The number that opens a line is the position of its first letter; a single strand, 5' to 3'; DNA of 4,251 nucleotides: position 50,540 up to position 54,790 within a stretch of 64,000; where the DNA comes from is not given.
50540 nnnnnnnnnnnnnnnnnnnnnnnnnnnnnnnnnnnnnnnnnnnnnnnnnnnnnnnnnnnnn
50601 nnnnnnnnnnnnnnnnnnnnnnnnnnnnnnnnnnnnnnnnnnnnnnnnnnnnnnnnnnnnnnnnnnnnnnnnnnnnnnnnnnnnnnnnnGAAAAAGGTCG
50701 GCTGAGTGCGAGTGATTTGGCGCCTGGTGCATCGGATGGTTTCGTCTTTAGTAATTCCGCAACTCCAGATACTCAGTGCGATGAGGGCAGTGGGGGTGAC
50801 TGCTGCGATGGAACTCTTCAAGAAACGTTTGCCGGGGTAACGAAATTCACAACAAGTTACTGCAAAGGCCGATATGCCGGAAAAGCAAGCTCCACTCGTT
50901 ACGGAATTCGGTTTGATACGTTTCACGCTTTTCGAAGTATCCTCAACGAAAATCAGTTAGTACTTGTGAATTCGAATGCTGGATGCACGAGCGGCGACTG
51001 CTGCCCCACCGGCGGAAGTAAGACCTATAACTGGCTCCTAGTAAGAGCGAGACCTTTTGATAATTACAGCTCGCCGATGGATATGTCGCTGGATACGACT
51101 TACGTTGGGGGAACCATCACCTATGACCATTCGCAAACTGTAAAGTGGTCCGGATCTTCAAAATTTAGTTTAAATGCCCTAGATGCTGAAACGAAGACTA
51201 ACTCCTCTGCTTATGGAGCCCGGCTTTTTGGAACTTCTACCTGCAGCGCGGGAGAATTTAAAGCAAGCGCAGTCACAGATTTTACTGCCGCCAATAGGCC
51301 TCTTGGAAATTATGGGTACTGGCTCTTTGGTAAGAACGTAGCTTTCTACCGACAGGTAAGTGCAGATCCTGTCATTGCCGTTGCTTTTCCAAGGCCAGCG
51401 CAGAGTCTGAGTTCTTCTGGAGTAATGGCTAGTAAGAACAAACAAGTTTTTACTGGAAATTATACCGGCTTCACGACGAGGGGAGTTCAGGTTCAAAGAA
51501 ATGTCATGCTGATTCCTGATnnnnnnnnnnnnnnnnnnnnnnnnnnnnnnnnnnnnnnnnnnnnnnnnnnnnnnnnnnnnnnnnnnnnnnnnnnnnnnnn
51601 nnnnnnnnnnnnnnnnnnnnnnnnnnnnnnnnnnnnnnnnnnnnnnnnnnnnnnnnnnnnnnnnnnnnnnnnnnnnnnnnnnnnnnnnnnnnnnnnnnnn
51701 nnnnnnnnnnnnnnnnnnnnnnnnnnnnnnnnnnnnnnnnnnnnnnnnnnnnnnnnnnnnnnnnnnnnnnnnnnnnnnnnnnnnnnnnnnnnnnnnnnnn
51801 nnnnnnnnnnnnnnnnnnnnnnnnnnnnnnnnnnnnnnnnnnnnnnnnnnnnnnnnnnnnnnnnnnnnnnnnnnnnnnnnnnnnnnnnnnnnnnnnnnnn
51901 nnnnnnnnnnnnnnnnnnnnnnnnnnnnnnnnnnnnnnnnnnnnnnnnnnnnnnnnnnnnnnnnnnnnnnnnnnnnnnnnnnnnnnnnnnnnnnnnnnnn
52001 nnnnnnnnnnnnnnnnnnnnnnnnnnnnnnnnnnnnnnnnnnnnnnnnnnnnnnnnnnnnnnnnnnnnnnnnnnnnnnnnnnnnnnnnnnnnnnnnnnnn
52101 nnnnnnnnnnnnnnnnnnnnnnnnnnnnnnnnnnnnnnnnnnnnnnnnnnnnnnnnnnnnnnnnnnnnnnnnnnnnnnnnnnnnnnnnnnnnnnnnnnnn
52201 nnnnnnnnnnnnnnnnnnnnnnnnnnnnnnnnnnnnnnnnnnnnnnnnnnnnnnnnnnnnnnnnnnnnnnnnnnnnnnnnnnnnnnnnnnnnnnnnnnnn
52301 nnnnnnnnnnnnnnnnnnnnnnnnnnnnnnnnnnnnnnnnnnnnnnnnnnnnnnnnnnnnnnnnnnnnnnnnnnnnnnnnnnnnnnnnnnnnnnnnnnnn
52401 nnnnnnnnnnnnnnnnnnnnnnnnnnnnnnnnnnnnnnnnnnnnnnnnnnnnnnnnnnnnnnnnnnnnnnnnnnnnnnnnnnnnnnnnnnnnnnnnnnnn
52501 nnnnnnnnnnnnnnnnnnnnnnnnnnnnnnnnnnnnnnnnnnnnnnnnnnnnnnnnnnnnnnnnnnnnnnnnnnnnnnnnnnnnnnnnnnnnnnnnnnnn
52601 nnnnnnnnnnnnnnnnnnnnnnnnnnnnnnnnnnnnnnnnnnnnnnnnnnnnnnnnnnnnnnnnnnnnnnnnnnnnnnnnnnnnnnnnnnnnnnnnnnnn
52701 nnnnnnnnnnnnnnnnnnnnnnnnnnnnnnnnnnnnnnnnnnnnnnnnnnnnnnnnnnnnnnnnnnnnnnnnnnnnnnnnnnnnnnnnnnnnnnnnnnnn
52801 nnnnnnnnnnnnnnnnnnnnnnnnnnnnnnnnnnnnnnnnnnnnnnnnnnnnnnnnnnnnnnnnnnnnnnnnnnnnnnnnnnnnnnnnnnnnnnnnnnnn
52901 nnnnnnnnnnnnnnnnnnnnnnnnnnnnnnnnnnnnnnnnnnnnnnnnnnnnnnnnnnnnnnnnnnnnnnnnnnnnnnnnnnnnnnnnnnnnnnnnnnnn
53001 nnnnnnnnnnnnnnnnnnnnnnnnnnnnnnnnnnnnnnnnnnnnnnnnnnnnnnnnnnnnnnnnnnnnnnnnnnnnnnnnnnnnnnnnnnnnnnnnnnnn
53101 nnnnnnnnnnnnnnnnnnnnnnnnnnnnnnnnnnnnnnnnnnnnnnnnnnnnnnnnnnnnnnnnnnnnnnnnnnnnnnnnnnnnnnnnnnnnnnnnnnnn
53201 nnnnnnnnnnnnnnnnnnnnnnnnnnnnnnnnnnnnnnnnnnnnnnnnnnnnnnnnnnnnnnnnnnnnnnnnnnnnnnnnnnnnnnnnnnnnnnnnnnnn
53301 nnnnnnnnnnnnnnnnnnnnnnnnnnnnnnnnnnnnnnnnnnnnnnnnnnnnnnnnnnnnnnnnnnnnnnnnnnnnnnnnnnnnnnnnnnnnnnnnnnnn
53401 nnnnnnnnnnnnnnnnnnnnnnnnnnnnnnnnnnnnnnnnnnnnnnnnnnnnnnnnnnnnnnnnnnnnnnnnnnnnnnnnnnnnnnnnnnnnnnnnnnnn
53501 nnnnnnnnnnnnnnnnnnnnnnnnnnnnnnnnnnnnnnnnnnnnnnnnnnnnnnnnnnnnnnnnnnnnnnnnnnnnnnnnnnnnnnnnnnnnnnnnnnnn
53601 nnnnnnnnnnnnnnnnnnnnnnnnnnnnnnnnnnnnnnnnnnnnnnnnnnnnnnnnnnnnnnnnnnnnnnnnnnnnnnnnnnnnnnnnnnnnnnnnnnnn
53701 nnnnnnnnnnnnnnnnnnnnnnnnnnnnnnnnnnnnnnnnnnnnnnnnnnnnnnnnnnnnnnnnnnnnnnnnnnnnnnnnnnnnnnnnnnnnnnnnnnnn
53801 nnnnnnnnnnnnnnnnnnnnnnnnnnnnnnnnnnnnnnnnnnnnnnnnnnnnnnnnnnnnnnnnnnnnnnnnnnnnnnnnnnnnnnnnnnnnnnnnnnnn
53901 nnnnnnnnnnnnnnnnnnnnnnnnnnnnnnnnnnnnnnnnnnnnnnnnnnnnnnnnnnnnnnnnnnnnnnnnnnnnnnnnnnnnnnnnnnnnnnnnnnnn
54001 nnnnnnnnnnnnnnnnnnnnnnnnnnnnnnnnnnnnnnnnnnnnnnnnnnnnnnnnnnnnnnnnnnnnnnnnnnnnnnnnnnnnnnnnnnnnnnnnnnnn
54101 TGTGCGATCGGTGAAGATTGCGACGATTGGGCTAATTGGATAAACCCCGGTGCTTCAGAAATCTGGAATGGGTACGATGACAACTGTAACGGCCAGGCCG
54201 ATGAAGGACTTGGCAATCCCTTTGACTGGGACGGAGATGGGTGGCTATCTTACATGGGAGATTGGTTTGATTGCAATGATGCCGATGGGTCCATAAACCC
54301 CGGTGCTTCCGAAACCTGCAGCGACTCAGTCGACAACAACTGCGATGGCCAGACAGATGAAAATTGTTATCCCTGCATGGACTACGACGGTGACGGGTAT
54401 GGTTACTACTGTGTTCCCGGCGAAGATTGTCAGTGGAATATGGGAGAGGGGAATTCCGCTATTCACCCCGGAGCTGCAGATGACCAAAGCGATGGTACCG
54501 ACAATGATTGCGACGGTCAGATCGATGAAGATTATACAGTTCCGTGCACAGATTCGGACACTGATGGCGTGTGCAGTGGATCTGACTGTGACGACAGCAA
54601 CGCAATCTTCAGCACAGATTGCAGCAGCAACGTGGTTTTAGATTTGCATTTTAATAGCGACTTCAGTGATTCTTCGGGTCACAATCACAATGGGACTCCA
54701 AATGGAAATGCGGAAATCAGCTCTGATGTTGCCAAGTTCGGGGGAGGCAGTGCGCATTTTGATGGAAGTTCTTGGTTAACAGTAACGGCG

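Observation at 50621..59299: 2892-aa secreted giant protein with a lectin-rich, Ca/metal-binding multidomain architecture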

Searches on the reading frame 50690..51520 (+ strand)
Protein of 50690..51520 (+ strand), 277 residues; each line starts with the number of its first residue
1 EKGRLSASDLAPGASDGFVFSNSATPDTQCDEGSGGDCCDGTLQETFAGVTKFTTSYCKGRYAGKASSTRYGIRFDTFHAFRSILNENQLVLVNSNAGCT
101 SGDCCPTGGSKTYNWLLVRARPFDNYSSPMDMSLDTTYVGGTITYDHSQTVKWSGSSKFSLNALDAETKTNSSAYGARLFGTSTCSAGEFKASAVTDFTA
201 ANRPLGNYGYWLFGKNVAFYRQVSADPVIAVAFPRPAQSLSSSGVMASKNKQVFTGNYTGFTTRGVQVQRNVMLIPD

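Call 14: search_protein_families(library=pfam, proteins=[window:50690-51520:+], max_evalue=1)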
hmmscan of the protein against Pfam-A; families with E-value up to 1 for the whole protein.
window:50690-51520:+ (277 aa): 0 families

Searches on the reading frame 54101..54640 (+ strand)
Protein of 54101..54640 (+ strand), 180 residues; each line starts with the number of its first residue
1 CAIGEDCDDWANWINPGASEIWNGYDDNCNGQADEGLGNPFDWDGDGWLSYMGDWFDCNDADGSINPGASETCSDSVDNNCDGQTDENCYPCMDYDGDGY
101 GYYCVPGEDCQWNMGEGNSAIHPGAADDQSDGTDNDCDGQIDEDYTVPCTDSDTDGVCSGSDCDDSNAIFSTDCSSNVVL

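Call 14: search_protein_families(library=pfam, proteins=[window:54101-54640:+], max_evalue=1)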
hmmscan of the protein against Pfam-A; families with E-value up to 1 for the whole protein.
window:54101-54640:+ (180 aa): 1 family
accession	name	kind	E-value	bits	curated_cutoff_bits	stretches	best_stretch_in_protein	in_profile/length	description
PF11617.13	Cu-binding_MopE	-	1.3e-27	96.2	27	3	57-87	1-30/30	Putative metal-binding motif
